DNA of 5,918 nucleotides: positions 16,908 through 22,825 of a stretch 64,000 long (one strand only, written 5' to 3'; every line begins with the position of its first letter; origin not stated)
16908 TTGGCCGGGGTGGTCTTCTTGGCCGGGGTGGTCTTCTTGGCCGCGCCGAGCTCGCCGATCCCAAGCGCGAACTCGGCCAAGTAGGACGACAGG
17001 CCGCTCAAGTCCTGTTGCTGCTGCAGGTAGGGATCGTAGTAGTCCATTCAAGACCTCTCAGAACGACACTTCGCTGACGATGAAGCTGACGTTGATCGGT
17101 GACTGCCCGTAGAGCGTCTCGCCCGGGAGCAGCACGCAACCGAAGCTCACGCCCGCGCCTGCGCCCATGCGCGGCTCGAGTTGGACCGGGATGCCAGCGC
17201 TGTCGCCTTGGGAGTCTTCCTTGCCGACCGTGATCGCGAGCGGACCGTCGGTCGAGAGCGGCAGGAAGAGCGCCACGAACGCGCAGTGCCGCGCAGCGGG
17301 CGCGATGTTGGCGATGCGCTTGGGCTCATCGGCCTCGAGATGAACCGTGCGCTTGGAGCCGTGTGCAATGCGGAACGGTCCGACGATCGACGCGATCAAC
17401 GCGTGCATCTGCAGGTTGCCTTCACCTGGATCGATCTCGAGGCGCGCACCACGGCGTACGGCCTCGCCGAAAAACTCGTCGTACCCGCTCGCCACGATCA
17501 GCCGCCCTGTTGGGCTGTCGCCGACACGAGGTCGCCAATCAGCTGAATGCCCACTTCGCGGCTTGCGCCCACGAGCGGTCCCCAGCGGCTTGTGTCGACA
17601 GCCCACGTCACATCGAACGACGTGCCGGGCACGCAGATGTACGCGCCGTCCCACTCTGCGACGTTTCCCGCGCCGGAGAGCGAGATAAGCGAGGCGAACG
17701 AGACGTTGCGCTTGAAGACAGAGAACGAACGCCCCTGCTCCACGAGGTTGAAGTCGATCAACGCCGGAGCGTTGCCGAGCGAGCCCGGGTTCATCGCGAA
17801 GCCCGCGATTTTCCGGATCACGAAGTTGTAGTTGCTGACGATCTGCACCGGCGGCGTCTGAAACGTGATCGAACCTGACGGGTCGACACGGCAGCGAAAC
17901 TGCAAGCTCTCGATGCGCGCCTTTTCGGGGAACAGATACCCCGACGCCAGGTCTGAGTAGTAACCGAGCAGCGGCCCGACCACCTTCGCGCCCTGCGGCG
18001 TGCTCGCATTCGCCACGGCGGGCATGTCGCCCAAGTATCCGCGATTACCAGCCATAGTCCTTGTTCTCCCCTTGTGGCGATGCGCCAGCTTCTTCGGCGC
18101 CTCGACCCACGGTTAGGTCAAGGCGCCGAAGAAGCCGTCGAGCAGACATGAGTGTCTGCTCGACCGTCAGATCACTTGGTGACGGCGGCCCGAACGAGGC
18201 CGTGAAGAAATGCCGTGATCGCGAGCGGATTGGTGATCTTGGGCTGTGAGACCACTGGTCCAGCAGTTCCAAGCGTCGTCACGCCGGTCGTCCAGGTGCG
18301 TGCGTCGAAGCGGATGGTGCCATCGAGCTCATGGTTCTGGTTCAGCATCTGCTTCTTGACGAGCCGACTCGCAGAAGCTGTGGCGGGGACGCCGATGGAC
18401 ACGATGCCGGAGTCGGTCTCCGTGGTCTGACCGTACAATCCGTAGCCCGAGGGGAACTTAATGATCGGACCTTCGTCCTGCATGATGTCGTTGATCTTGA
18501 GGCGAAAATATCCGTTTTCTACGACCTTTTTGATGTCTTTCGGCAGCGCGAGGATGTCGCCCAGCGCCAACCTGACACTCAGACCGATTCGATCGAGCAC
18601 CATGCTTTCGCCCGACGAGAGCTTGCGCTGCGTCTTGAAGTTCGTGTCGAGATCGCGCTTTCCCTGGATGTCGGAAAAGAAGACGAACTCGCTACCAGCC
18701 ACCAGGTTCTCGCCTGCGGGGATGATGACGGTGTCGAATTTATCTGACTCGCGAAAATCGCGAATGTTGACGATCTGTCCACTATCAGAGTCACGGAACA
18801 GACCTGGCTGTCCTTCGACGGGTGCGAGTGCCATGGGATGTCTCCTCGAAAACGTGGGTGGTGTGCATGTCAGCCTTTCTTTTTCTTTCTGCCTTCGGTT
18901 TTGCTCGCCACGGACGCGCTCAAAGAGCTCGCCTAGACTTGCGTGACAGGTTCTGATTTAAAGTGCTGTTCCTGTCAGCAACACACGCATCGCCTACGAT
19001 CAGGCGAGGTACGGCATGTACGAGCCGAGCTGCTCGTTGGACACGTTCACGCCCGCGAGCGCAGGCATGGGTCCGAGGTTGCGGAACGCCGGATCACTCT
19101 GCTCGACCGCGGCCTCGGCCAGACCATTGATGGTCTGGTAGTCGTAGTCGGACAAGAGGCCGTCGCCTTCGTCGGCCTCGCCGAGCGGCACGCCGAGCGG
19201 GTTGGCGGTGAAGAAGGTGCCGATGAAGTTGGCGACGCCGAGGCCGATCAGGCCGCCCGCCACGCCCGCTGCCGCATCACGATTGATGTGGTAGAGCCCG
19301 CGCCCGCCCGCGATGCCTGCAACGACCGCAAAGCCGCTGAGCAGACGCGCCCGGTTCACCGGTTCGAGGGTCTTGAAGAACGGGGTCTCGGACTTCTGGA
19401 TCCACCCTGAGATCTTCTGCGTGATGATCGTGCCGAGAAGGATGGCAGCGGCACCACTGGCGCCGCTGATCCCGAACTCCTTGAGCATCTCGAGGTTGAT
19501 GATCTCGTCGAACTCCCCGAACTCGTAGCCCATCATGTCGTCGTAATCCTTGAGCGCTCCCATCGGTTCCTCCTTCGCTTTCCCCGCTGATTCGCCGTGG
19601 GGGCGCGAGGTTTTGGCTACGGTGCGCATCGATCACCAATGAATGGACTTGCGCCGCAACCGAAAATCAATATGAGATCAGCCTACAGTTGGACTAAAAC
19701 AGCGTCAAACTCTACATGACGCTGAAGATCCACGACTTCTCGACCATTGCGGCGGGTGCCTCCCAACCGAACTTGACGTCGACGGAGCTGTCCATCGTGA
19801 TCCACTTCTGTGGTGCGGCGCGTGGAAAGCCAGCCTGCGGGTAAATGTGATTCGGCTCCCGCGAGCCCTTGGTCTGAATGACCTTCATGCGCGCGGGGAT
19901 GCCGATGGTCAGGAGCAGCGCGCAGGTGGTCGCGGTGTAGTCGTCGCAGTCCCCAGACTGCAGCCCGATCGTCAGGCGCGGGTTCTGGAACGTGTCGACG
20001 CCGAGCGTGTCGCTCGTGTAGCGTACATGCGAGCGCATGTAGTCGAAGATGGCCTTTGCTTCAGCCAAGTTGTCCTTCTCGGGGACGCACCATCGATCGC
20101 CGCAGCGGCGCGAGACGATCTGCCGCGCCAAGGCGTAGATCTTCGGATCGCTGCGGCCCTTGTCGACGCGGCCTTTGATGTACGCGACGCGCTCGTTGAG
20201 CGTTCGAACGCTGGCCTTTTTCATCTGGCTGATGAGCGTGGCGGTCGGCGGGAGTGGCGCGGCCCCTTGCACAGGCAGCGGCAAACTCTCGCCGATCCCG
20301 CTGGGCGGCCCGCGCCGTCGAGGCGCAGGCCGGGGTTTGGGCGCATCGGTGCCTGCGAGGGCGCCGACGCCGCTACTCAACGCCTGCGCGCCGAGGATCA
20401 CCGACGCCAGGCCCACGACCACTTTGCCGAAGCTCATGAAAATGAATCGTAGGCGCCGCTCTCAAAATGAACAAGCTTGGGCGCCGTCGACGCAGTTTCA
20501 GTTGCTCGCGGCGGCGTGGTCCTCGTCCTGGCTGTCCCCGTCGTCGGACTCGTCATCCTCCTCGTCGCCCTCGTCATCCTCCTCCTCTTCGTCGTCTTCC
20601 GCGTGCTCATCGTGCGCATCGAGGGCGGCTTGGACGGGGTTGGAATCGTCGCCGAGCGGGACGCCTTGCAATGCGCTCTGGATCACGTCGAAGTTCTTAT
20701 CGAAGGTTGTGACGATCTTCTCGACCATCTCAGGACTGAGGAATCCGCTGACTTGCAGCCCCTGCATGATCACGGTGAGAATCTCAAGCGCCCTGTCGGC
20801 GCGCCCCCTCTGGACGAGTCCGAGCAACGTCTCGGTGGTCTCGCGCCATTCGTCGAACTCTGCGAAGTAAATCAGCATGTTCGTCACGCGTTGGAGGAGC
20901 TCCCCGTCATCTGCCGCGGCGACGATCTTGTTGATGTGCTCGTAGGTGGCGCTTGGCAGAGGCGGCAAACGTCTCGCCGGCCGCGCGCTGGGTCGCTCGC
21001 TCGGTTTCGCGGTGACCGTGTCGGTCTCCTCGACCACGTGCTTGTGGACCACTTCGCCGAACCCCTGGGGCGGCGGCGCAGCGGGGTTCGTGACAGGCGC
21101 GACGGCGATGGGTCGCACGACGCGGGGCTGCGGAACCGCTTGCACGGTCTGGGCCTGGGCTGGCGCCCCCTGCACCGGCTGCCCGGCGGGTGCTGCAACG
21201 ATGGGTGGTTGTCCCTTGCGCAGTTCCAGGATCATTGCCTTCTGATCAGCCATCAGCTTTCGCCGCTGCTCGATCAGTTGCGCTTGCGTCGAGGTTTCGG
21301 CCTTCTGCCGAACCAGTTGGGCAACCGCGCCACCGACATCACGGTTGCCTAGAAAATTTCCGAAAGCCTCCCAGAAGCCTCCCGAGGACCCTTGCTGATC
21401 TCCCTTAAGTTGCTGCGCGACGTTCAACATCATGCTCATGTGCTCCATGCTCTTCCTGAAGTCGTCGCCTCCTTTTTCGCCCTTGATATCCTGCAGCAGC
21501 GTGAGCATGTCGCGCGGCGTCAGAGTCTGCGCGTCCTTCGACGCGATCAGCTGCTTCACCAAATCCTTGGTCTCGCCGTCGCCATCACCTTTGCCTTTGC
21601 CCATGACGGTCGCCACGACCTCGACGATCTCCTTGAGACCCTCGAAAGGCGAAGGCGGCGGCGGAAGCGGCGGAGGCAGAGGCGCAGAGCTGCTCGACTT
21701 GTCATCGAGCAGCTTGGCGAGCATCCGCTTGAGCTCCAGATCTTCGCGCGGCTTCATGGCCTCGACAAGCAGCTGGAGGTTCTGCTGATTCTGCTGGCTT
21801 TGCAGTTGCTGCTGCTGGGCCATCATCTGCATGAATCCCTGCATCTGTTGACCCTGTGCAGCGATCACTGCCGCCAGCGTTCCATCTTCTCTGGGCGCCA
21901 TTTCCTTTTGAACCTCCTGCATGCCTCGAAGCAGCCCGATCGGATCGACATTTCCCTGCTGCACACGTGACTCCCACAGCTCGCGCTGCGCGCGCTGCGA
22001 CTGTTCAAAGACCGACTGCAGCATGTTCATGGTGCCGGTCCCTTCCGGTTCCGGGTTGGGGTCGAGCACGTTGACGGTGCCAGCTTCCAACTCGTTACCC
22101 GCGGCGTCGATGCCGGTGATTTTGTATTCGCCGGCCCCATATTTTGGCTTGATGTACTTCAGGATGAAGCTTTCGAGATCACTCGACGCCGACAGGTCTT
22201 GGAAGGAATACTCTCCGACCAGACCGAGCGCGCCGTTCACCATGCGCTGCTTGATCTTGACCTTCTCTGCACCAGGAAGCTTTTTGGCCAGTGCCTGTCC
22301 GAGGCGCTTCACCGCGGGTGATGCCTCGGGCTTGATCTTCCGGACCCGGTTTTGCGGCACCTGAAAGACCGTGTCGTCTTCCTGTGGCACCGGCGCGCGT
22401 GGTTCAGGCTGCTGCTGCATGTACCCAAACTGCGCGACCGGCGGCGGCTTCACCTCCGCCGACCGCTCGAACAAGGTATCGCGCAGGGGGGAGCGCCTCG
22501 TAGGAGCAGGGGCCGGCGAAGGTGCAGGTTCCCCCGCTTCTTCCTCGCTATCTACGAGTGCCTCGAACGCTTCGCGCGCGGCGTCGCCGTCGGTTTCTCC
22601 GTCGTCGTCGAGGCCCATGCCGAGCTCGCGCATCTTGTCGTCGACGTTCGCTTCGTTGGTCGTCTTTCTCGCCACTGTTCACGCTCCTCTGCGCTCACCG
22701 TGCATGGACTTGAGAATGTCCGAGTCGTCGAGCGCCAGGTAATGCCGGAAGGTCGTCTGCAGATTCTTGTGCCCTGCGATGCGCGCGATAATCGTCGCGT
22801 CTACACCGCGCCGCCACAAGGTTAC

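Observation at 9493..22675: Virion-strand block lacks canonical tailed-phage head/tail genes and is rich in membrane-anchored proteins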

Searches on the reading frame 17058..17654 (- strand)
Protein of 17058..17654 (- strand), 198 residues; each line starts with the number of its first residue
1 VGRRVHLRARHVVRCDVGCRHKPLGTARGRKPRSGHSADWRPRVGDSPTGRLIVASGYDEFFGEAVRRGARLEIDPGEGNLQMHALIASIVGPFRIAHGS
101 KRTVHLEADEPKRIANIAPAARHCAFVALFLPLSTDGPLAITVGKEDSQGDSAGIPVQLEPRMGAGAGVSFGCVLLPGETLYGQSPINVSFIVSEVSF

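Call 8: search_protein_families(library=pfam, max_evalue=0.01, proteins=[window:17058-17654:-])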
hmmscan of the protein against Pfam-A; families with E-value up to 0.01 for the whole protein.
window:17058-17654:- (198 aa): 0 families

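Call 12: search_protein_families(library=phrogs, max_evalue=0.01, proteins=[window:17058-17654:-])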
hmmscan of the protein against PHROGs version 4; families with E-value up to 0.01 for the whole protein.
window:17058-17654:- (198 aa): 0 families

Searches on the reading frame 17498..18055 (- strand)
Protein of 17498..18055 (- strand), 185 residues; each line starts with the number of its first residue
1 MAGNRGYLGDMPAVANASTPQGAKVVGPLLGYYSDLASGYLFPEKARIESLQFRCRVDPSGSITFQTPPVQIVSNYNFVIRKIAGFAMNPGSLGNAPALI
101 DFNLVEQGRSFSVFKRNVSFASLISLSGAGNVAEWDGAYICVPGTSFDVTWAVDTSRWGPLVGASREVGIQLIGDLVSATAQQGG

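Call 8: search_protein_families(library=pfam, max_evalue=0.01, proteins=[window:17498-18055:-])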
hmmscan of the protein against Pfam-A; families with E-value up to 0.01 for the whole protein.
window:17498-18055:- (185 aa): 0 families

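Call 12: search_protein_families(library=phrogs, max_evalue=0.01, proteins=[window:17498-18055:-])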
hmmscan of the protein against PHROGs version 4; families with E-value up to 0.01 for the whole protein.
window:17498-18055:- (185 aa): 0 families

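Call 23: search_solved_structures(query=window:17498-18055:-, max_evalue=10)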
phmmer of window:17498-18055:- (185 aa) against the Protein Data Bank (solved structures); distinct sequences matched with E-value up to 10: 1.
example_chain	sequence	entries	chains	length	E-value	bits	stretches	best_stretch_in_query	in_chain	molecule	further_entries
5yow_A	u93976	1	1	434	0.32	14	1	55-155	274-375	Glycoprotein polyprotein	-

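Call 73: find_homologous_proteins(query=window:17498-18055:-, max_evalue=0.001)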
Query window:17498-18055:- (185 aa): 25 proteins with E <= 0.001 among 266 candidates.
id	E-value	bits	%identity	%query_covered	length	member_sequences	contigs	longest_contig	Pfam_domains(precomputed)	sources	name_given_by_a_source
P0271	7.3e-118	409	100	100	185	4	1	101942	-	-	-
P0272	1.8e-91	323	81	97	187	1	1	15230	-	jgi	jgi:hypothetical protein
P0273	8.0e-81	288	76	89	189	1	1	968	-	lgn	-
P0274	8.5e-79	282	74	88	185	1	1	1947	-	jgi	jgi:hypothetical protein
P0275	5.7e-77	276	75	85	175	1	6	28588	-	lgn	-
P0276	1.1e-76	275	68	96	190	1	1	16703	-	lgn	-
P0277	2.0e-76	274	68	95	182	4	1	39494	-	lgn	-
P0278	2.2e-76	274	72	92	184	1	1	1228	-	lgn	-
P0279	9.1e-71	255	70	92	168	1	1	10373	-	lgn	-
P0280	1.5e-68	248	69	89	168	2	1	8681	-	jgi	-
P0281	5.6e-67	243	71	84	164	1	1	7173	-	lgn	-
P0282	9.1e-67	242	65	89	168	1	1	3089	-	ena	-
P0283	1.7e-64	235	62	92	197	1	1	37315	-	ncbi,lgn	-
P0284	8.9e-62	226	61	90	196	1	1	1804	-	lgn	-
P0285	2.2e-61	225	65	82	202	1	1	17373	-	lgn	-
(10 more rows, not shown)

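Call 83: predict_structure(alignment_id=A2)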
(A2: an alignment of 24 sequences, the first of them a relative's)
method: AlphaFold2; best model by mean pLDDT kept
length: 185 residues; sequences in the alignment: 24
mean_pLDDT: 79.4   pTM: 0.70
mean pLDDT of the five models: 79.4, 78.2, 78.1, 75.8, 75.0
residues with pLDDT >= 90: 72; 70-90: 68; 50-70: 30; < 50: 15
segments of 3 or more residues with pLDDT < 50: 1-3, 13-17
pLDDT, mean of each block of 10 residues (from residue 1): 50 50 57 75 77 96 96 84 88 91 90 91 68 69 89 96 94 84 50
secondary structure, 60 per line:
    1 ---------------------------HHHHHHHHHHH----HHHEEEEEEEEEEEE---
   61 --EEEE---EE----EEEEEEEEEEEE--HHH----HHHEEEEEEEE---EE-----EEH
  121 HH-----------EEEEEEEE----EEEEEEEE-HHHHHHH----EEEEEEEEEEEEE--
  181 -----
elements in order: H28-38 E46-57 E63-66 E76-87 E100-107 E134-141 E146-153 H155-161 E166-178
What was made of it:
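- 17498..18055 (-): 185-aa second jelly-roll capsid protein. Candidate penton or second MCP. AF2 gives pLDDT 79, pTM 0.70: an N-terminal helix plus an 8-strand sandwich (call 83).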

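Call 87: fold_search(model_id=the predicted structure, library=pdb)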
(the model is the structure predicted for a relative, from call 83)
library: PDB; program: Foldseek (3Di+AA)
matches with E <= 10: 1485; with E <= 0.001: 1
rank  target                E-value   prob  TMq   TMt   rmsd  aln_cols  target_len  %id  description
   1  6oj0_A                1.9e-04  1.00  0.48  0.49   7.8       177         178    7  Cryo-EM reconstruction of Sulfolobus polyhedral virus 1 (SPV1) (released 2019-10-02)
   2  2hey_G                1.4e-03  1.00  0.36  0.44   7.4       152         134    8  Crystal structure of murine OX40L bound to human OX40 (released 2006-08-29)
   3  2hev_F                1.7e-03  1.00  0.36  0.48   5.5       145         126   11  Crystal structure of the complex between OX40L and OX40 (released 2006-08-29)
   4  4e4s_E                3.7e-03  0.85  0.23  0.31   8.8       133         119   11  Crystal structure of Pika GITRL (released 2012-03-21)
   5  2hey_F                3.9e-03  0.99  0.35  0.44   7.7       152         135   10  Crystal structure of murine OX40L bound to human OX40 (released 2006-08-29)
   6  2df7_S                4.2e-03  1.00  0.40  0.21   5.7       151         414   14  Crystal structure of infectious bursal disease virus VP2 subviral particle (released 2006-06-27)
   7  3mi8_A                5.5e-03  0.94  0.28  0.33   8.5       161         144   13  The structure of TL1A-DCR3 COMPLEX (released 2011-02-23)
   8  7khx_A                5.8e-03  0.94  0.29  0.40   9.9       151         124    8  Mouse GITR-GITRL complex (released 2021-03-03)
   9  6oj0_Z                6.9e-03  0.96  0.35  0.35   8.0       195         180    9  Cryo-EM reconstruction of Sulfolobus polyhedral virus 1 (SPV1) (released 2019-10-02)
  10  9k09_A                7.7e-03  0.89  0.32  0.19  12.1       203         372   11  Cyanophage A4 portal-tail complex (released 2025-04-09)
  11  2df7_R                8.1e-03  0.99  0.40  0.22   5.8       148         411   15  Crystal structure of infectious bursal disease virus VP2 subviral particle (released 2006-06-27)
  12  7vrn_B                9.1e-03  0.96  0.36  0.20   6.4       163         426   12  Structure of infectious bursal disease virus Gt strain (released 2022-03-30)
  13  6brb_A                9.1e-03  0.75  0.24  0.29   9.8       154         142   13  Novel non-antibody protein scaffold targeting CD40L (released 2018-12-05)
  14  4nn0_B                9.6e-03  0.60  0.24  0.30   9.3       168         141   12  Crystal structure of the C1QTNF5 globular domain in space group P63 (released 2014-03-26)
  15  2rjl                  1.2e-02  0.69  0.23  0.29  10.0       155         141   13  Crystal structure of human TL1A extracellular domain C95S/C135S mutant (released 2008-08-26)
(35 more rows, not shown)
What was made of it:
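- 17498..18055 (-): TNF-like trimers score too (call 87).
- Closest known: Helvetiavirae. Same: The SH1 capsid protein 6qt9_h is among the hits for the 185-aa model (call 87).
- The 185-aa model also matches TNF-like trimers, which are common in receptor-binding proteins (call 87).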

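Call 98: search_solved_structures(query=A2, max_evalue=10)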
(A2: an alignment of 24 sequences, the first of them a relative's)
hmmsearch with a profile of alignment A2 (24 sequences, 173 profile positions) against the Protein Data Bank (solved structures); distinct sequences matched with E-value up to 10: 4.
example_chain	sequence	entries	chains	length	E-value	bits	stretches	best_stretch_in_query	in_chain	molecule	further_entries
6xr1_A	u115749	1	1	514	2e-09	40.4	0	48-89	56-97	dTor_9x57R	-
6xr2_A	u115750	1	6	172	0.0083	18.8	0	48-89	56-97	dTor_3x57R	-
9dze_A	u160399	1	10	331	0.36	13.5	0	43-91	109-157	pD5-14 A component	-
9dze_K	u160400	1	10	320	0.44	13.2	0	38-89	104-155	pD5-14 B component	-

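Call 108: search_protein_families(library=ncbifam, max_evalue=0.01, proteins=[window:17498-18055:-])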
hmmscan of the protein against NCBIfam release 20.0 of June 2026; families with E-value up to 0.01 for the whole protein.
window:17498-18055:- (185 aa): 0 families

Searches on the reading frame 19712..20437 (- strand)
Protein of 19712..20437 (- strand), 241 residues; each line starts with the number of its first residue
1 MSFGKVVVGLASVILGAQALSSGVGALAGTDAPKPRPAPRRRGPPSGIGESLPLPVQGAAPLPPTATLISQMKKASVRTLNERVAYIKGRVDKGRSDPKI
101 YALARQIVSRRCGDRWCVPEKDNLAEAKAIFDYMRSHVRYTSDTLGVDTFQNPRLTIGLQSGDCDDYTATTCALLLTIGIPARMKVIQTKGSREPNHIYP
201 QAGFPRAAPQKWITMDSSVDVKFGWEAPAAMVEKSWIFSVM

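Call 8: search_protein_families(library=pfam, max_evalue=0.01, proteins=[window:19712-20437:-])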
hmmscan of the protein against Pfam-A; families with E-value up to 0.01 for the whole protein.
window:19712-20437:- (241 aa): 2 families
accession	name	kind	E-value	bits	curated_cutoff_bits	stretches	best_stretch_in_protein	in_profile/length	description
PF01841.26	Transglut_core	-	3.7e-10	40.5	23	1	119-216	10-107/108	Transglutaminase-like superfamily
PF04473.18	DUF553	-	0.0012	18.7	20.5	1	132-182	24-82/140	Transglutaminase-like domain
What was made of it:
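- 19712..20437 (-): Transglutaminase-like (Cys-His-Asp core) protein of 241 aa with an N-terminal TM anchor. Pfam PF01841, 3.7e-10 (call 8).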

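Call 12: search_protein_families(library=phrogs, max_evalue=0.01, proteins=[window:19712-20437:-])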
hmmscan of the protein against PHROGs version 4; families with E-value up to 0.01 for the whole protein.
window:19712-20437:- (241 aa): 0 families

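Call 108: search_protein_families(library=ncbifam, max_evalue=0.01, proteins=[window:19712-20437:-])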
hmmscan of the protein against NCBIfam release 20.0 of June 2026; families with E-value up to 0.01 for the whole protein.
window:19712-20437:- (241 aa): 0 families

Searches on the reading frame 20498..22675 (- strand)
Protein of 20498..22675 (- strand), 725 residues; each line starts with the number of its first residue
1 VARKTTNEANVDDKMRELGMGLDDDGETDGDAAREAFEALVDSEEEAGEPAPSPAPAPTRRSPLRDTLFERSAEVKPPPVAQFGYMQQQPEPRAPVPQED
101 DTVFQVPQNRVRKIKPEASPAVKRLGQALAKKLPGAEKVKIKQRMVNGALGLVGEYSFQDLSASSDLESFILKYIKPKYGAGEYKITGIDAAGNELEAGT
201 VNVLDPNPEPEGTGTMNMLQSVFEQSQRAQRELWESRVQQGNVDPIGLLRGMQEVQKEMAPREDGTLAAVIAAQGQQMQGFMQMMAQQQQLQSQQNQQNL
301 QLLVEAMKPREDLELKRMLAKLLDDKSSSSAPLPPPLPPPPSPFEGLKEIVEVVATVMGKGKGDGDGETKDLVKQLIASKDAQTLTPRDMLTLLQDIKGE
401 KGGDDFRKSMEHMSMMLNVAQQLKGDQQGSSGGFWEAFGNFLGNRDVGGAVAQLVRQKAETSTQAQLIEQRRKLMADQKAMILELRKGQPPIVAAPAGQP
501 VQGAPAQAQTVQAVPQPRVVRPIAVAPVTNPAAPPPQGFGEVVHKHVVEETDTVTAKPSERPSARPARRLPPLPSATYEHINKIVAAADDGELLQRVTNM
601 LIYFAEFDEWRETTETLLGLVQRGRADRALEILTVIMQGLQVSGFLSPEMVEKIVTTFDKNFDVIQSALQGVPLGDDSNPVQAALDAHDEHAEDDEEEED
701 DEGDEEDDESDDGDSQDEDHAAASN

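Call 8: search_protein_families(library=pfam, max_evalue=0.01, proteins=[window:20498-22675:-])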
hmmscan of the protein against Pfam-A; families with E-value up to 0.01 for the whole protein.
window:20498-22675:- (725 aa): 0 families

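Call 12: search_protein_families(library=phrogs, max_evalue=0.01, proteins=[window:20498-22675:-])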
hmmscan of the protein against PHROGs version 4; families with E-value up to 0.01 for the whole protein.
window:20498-22675:- (725 aa): 0 families

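Call 108: search_protein_families(library=ncbifam, max_evalue=0.01, proteins=[window:20498-22675:-])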
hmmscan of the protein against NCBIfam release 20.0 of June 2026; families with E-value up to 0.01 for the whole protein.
window:20498-22675:- (725 aa): 0 families

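Call 121: search_solved_structures(query=window:20498-22675:-, max_evalue=1)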
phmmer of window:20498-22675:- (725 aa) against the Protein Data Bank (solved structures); distinct sequences matched with E-value up to 1: 1.
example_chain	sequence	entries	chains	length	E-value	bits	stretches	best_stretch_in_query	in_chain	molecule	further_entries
2wzl_A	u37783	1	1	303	0.059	15.2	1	641-709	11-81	PHOSPHOPROTEIN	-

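Call 123: search_dna_similar(query=window:20498-22675:-, collection=phages, mode=protein, max_evalue=0.001, max_rows=8)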
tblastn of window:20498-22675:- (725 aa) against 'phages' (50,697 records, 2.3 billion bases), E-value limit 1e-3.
No match.
